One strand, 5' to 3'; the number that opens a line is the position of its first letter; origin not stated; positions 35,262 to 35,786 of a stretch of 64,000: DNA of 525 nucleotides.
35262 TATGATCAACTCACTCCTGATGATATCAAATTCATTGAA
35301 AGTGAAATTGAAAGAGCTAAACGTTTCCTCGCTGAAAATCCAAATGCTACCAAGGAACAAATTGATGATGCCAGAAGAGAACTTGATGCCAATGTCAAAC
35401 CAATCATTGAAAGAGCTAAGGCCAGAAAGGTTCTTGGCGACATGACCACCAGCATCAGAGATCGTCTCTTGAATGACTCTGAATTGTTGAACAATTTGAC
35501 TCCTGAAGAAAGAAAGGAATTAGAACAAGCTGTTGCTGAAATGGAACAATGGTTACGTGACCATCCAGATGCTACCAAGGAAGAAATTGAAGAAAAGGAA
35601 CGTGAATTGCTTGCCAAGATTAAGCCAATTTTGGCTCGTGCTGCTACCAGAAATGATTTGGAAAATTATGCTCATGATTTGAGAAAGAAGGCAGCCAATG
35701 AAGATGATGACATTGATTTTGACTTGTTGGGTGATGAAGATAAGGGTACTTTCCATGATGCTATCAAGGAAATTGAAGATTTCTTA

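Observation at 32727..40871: Giant protein with armadillo repeats, a charged helix, ~22 Hsp70-lid-like repeats and a villin headpiece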

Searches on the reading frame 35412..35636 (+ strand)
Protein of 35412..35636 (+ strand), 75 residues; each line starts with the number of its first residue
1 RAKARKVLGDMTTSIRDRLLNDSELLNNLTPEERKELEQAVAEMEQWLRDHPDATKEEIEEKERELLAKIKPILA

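Call 10: search_solved_structures(query=A1, max_evalue=1, show_alignments=3)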
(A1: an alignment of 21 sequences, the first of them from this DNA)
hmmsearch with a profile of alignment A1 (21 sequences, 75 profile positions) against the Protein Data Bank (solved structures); distinct sequences matched with E-value up to 1: 30.
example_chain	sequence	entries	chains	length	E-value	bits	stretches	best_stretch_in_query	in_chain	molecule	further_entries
5e86_A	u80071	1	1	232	6.9e-16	61.4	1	2-74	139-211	78 kDa glucose-regulated protein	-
5e85_A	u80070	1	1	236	7.1e-16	61.4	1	2-74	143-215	78 kDa glucose-regulated protein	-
5e84_A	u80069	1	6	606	3.3e-15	59.3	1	2-74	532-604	78 kDa glucose-regulated protein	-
6asy_A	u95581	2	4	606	3.3e-15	59.3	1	2-74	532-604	78 kDa glucose-regulated protein | Endoplasmic reticulum chaperone BiP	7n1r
2p32_A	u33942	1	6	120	8.2e-15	58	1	6-74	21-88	Heat shock 70 kDa protein A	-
2lmg_A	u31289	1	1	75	1.6e-14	57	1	4-74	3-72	Heat shock 70 kDa protein 1A/1B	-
3lof_A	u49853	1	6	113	2.3e-14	56.5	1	2-74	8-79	Heat shock 70 kDa protein 1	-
4kbq_D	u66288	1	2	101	4.9e-14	55.5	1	7-74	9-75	Heat shock cognate 71 kDa protein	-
1ud0_A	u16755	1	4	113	1.5e-13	53.9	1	8-74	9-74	70 kDa heat-shock-like protein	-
4po2_A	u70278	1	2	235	1.6e-13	53.8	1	2-74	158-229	Heat shock 70 kDa protein 1A/1B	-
5gjj_A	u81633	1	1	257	1.9e-13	53.6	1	2-74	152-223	Heat shock 70 kDa protein 1A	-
7kw7_C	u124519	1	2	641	8.4e-13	51.5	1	2-74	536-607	Heat shock 70 kDa protein 1A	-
5fpn_A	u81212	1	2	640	1.5e-12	50.7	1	2-74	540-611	HEAT SHOCK-RELATED 70 KDA PROTEIN 2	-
7n6g_6K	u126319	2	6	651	3.7e-11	46.3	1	1-74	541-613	Heat shock protein 70A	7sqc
6zhi_A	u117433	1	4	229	1.4e-09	41.2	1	1-74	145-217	Heat shock protein 70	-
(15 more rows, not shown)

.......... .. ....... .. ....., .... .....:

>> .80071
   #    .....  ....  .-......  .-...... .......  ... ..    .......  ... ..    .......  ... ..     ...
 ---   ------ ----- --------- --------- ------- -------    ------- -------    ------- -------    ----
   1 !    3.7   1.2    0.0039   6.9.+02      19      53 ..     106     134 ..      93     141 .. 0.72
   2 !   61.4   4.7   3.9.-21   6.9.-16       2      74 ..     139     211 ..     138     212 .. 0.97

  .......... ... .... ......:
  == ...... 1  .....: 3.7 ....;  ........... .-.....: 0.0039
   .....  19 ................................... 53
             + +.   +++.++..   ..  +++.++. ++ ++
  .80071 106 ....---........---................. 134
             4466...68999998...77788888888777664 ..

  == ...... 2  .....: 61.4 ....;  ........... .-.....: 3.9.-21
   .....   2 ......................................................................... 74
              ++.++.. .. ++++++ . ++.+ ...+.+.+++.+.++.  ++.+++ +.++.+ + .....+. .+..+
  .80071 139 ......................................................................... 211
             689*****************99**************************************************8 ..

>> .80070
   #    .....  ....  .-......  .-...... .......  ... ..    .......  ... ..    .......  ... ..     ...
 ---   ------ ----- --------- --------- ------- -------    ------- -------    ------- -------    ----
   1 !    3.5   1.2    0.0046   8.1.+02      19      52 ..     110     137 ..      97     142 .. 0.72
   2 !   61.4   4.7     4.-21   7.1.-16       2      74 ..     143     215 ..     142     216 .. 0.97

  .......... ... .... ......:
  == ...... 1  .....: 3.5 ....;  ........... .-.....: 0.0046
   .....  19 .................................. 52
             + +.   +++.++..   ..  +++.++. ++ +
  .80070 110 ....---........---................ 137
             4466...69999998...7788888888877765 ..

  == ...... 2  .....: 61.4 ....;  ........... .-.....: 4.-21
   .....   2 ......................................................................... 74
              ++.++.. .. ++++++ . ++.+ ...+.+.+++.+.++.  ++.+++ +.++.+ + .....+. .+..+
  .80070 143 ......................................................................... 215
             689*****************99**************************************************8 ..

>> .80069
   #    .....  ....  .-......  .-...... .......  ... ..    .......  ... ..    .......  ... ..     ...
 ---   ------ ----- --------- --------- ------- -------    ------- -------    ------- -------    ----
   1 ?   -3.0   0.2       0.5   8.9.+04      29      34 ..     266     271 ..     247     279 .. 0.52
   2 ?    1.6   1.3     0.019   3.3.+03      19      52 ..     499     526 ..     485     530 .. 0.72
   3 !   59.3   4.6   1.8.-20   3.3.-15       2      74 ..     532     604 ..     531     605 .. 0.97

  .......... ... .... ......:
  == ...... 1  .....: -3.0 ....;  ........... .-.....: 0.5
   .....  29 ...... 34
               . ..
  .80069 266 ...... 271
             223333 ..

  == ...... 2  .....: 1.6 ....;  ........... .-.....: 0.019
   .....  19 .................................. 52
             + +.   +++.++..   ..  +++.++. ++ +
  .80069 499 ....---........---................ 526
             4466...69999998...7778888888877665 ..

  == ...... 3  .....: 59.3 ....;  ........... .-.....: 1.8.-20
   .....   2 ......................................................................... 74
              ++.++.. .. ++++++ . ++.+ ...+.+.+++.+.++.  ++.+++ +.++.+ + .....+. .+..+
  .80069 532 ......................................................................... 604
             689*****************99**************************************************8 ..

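Call 11: search_protein_families(library=pfam, alignment_id=A1, max_evalue=10)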
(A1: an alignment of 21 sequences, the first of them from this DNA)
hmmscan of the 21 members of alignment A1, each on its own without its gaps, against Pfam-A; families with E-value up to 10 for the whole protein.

A. member 1, seq(75 aa): 16 families
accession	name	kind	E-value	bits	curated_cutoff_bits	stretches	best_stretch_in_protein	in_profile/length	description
PF02912.23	Phe_tRNA-synt_N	-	0.00073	19.9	22.3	1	26-65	27-66/69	Aminoacyl tRNA synthetase class II, N-terminal domain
PF08938.16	HBS1_N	-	0.0022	18.8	26.4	1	24-61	15-52/78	HBS1 N-terminus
PF03480.18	DctP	-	0.0068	16.2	23.4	1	22-65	212-255/286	Bacterial extracellular solute-binding protein, family 7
PF24671.2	DRC7_C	-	0.0069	17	28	1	2-66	6-70/109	Dynein regulatory complex subunit 7 C-terminal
PF07554.19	FIVAR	-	0.013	16.6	29.2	1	22-68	17-65/71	FIVAR domain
PF07564.17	DUF1542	-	0.018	15.5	24.3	1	34-66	6-38/77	Domain of Unknown Function (DUF1542)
PF05916.17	Sld5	-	0.024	15.3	22.3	1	18-50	69-100/102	GINS complex protein helical bundle domain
PF06394.18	Pepsin-I3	-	0.045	14.4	21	1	25-47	35-57/74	Pepsin inhibitor-3-like repeated domain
PF15466.11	DUF4635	-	0.045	13.7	27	1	15-52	87-124/134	Domain of unknown function (DUF4635)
PF03938.19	OmpH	-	0.064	13.9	32.4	1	28-70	54-96/141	Outer membrane protein (OmpH-like)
PF22621.2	CurL-like_PKS_C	-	0.067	13.6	27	1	34-55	10-31/64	CurL-like, PKS C-terminal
PF08621.15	RPAP1_N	-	0.071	13.4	25.3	1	55-72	15-32/46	RPAP1-like, N-terminal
PF07337.16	CagY_M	-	0.072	13.1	21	1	26-39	19-32/32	DC-EC Repeat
PF23768.1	DUF7167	-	0.11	13.1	24.4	1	22-61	24-60/60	Domain of unknown function (DUF7167)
PF10779.14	XhlA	-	0.56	10.8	34.7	2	36-71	1-35/67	Haemolysin XhlA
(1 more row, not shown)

B. families by the number of members that match (of 21 scanned): 108 families (the first 25 are shown)
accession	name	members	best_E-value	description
PF07554.19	FIVAR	7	8.5e-05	FIVAR domain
PF12732.12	YtxH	6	0.0023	YtxH-like protein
PF00012.26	HSP70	5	0.002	Hsp70 protein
PF22621.2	CurL-like_PKS_C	4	3e-05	CurL-like, PKS C-terminal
PF07564.17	DUF1542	4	0.0026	Domain of Unknown Function (DUF1542)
PF14357.11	DUF4404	4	0.013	Domain of unknown function (DUF4404)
PF20648.2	DUF6809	3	0.14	Family of unknown function (DUF6809)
PF03480.18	DctP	2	0.0068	Bacterial extracellular solute-binding protein, family 7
PF15188.11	CCDC-167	2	0.015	Coiled-coil domain-containing protein 167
PF22336.2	RhiE-like_linker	2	0.02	RhiE-like, KS-MAT linker domain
PF18593.6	CdiI_2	2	0.027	CdiI immunity protein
PF05397.17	Med15_fungi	2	0.052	Mediator complex subunit 15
PF02912.23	Phe_tRNA-synt_N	1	0.00073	Aminoacyl tRNA synthetase class II, N-terminal domain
PF08938.16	HBS1_N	1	0.0022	HBS1 N-terminus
PF24983.1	DUF7774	1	0.0035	Domain of unknown function (DUF7774)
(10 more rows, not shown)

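Call 24: search_protein_representatives(alignment_id=A1)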
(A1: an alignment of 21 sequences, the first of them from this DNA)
Query: 21 sequences, 75 profile positions. Proteins with E-value up to 0.001 (for the whole library): 2436; up to 1e-10: 223; up to 1e-30: 30. The best 150 are listed.
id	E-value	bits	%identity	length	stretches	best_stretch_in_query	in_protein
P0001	0.0e+00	1282.0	-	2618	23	1-75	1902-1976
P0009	5.1e-144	484.8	-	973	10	2-75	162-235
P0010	3.7e-101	347.5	-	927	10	3-73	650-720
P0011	1.0e-91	317.3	-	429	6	1-75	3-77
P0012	5.7e-86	298.8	-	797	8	5-75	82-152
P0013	3.1e-85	296.5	-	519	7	1-75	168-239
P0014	1.7e-78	274.9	-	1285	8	1-74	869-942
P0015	3.0e-71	251.7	-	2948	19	3-73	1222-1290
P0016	1.4e-68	243.1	-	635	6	4-75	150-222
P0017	1.3e-65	233.6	-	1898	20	22-75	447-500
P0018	1.5e-62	223.8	-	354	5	1-74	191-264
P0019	3.7e-56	203.3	-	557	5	1-75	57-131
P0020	1.1e-48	179.4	-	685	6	3-74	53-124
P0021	1.4e-48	179.0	-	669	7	4-74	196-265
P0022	2.4e-44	165.5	-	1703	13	6-74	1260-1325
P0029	1.1e-33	131.3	-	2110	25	20-69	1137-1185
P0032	2.1e-32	127.2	-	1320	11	1-73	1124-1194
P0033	1.0e-31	125.0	-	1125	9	2-69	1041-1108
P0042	2.6e-28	114.1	-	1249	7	2-67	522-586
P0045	5.1e-28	113.2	-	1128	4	1-74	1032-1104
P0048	5.7e-26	106.6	-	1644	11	3-74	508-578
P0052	4.8e-22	94.0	-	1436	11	1-74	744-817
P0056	3.5e-21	91.3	-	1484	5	4-74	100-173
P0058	7.5e-21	90.2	-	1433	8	13-71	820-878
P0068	1.6e-17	79.5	-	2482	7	13-74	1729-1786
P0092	1.8e-14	69.8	-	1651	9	2-73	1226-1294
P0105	1.5e-13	66.8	-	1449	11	1-65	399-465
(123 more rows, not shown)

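Call 26: search_protein_families(library=pfam, proteins=[P0015, P0017, P0029, P0022, P0014], max_evalue=0.001)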
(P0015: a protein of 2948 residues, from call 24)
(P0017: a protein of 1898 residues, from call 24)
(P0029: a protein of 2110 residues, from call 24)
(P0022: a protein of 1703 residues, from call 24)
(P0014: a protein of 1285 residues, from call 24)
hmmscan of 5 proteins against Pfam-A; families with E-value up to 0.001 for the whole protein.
P0015 (2948 aa): 0 families

P0017 (1898 aa): 0 families

P0029 (2110 aa): 4 families
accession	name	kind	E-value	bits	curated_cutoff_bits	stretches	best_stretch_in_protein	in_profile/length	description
PF07554.19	FIVAR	-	0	1035.2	29.2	27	1988-2054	2-71/71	FIVAR domain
PF18957.6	RibLong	-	2.7e-24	86.3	27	1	16-110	1-92/93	Long Rib domain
PF00505.25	HMG_box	-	8.4e-07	29.8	25.4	0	1640-1667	32-59/69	HMG (high mobility group) box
PF05345.18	He_PIG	-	4.9e-05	24.1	24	1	26-110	9-95/96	Putative Ig domain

P0022 (1703 aa): 2 families
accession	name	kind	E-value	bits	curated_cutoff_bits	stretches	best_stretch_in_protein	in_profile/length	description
PF00307.36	CH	-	2.3e-22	79.7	26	2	8-125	2-108/109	Calponin homology (CH) domain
PF01467.32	CTP_transf_like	-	1.4e-09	38.7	21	1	1495-1658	5-114/133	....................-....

P0014 (1285 aa): 4 families
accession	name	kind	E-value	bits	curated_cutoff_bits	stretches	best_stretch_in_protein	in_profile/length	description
PF13855.12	LRR_8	-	2.3e-20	72.6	27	2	88-147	2-61/61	Leucine rich repeat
PF12799.13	LRR_4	-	1.2e-08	35.3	27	2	88-124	2-40/44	Leucine Rich repeats (2 copies)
PF00560.39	LRR_1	-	2e-05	24.3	20.6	0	112-134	1-23/23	Leucine Rich Repeat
PF23598.1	LRR_14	-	0.00014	21.2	40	1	45-177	52-182/353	Leucine-rich repeat region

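Call 27: search_protein_families(library=pfam, proteins=[P0009, P0010, P0012, P0032, P0033, P0042, P0045, P0048], max_evalue=0.001)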
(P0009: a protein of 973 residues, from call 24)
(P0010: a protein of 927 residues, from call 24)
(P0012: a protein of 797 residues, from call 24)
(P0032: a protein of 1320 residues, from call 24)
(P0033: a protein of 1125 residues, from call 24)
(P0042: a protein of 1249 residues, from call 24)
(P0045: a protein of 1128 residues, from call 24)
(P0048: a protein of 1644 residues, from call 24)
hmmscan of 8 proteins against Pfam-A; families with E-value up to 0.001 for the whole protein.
P0009 (973 aa): 1 family
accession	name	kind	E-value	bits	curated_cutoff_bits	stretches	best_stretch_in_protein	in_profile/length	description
PF02209.24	VHP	-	2.5e-12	47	27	1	932-967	1-36/36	Villin headpiece domain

P0010 (927 aa): 1 family
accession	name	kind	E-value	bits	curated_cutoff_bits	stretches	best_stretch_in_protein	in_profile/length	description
PF02209.24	VHP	-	9.3e-14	51.5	27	1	886-921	1-36/36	Villin headpiece domain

P0012 (797 aa): 1 family
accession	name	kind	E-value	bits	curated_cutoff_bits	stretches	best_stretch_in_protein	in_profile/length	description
PF11569.14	Homez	-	6.9e-05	23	21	0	562-584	34-56/57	Homeodomain leucine-zipper encoding, Homez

P0032 (1320 aa): 0 families

P0033 (1125 aa): 2 families
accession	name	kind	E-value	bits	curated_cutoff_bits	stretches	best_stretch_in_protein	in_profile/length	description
PF00012.26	HSP70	-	4.1e-72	243.7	20.6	1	4-291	316-594/599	Hsp70 protein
PF23617.1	EF-hand_15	-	0.0004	20.9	27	0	813-835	45-67/70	EF-hand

P0042 (1249 aa): 2 families
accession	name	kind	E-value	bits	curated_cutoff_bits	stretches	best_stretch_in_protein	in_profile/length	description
PF00012.26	HSP70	-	1.6e-144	482.8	20.6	1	3-593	1-594/599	Hsp70 protein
PF06723.19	MreB_Mbl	-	8.1e-15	54.9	27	1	118-379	75-325/327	MreB/Mbl protein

P0045 (1128 aa): 1 family
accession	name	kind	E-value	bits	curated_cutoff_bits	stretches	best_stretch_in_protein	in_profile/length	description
PF01798.23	Nop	-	0.00016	21.7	25.4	0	838-906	52-117/228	snoRNA binding domain, fibrillarin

P0048 (1644 aa): 2 families
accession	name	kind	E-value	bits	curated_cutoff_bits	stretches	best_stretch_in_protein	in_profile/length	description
PF00012.26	HSP70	-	6.7e-132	441.2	20.6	1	6-577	2-593/599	Hsp70 protein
PF06723.19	MreB_Mbl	-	2.2e-12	46.9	27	1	132-365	90-317/327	MreB/Mbl protein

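Call 28: search_protein_families(library=pfam, proteins=[P0052, P0056, P0058, P0068, P0092, P0105], max_evalue=0.001)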
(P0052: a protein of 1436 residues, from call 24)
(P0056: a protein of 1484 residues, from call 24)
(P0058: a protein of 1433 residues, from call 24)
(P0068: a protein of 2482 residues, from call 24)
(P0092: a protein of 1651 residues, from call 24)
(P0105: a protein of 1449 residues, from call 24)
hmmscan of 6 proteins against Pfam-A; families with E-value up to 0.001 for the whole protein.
P0052 (1436 aa): 0 families

P0056 (1484 aa): 0 families

P0058 (1433 aa): 19 families
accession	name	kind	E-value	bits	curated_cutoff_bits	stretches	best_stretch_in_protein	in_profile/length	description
PF07554.19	FIVAR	-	8.8e-77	254.2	29.2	8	883-946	1-71/71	FIVAR domain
PF16088.10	BORCS7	-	4.2e-12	46.6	27.3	0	1093-1141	46-94/103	BLOC-1-related complex sub-unit 7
PF04108.17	ATG17_like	-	1.8e-11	44.5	43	2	1101-1277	113-253/355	Autophagy protein ATG17-like domain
PF02520.22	ANIS5_cation-bd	-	8.5e-09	35.9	29.3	0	1113-1201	7-93/109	SXP/RAL-2 family protein Ani s 5-like, metal-binding domain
PF00404.24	Dockerin_1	-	9.4e-08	32.6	22.9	1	1363-1416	1-53/57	Dockerin type I domain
PF07373.16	CAMP_factor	-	1.3e-07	31.8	23.3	0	1235-1270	181-216/219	CAMP factor (Cfa)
PF17280.7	DUF5345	-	3e-07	30.9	27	0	867-895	2-30/77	Family of unknown function (DUF5345)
PF14362.11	DUF4407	-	1.5e-06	28.2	31.3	0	846-962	119-238/297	Domain of unknown function (DUF4407)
PF09762.14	CCDC93_CC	-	3.6e-06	26.7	30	0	952-1133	118-292/429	CCDC93 coiled-coil domain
PF04136.21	COG3_N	-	6.2e-06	26.6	27.9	0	839-892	10-63/147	Conserved oligomeric Golgi complex subunit 3, N-terminal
PF16516.10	CC2-LZ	-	1.1e-05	26.2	35.3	0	1027-1069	6-48/100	Leucine zipper of domain CC2 of NEMO, NF-kappa-B essential modulator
PF17192.9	MukF_M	-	1.1e-05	25.7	25.2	0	843-875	75-107/161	MukF middle domain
PF16888.10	YwqH-like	-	5.3e-05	23.9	33.7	0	861-893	81-113/123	YwqH-like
PF07564.17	DUF1542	-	0.00034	21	24.3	0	1168-1203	7-43/77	Domain of Unknown Function (DUF1542)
PF23882.1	DUF7235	-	0.00051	20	30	0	905-945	266-306/307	Family of unknown function (DUF7235)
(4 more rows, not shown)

P0068 (2482 aa): 4 families
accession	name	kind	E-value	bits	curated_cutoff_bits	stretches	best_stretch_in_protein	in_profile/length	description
PF07554.19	FIVAR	-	4.2e-81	268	29.2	8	1787-1853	2-69/71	FIVAR domain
PF12810.13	ALK_LTK_GRD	-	5.4e-13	49.9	24.5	1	95-397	6-210/243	ALK/LTK, Glycine-rich domain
PF09479.16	Flg_new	-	2.7e-07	31.1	27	1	1434-1512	1-65/65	Listeria-Bacteroides repeat domain (List_Bact_rpt)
PF06458.18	MucBP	-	2.4e-05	25.5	23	1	1520-1579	2-62/63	MucBP domain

P0092 (1651 aa): 4 families
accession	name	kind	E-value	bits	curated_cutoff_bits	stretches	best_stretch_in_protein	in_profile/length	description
PF07554.19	FIVAR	-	3.2e-75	249.2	29.2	9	1158-1223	1-69/71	FIVAR domain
PF17966.7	Muc_B2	-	3.3e-51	172.4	23.5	3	463-558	3-99/100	Muc B2-like domain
PF00746.26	Gram_pos_anchor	-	1.5e-05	25.3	20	1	1603-1647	3-43/43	LPXTG cell wall anchor motif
PF13800.11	Sigma_reg_N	-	3.5e-05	24.4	26.3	0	636-676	41-82/91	Sigma factor regulator N-terminal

P0105 (1449 aa): 1 family
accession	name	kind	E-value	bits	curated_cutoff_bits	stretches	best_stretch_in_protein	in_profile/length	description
PF07554.19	FIVAR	-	5e-24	85.2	29.2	1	402-474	1-71/71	FIVAR domain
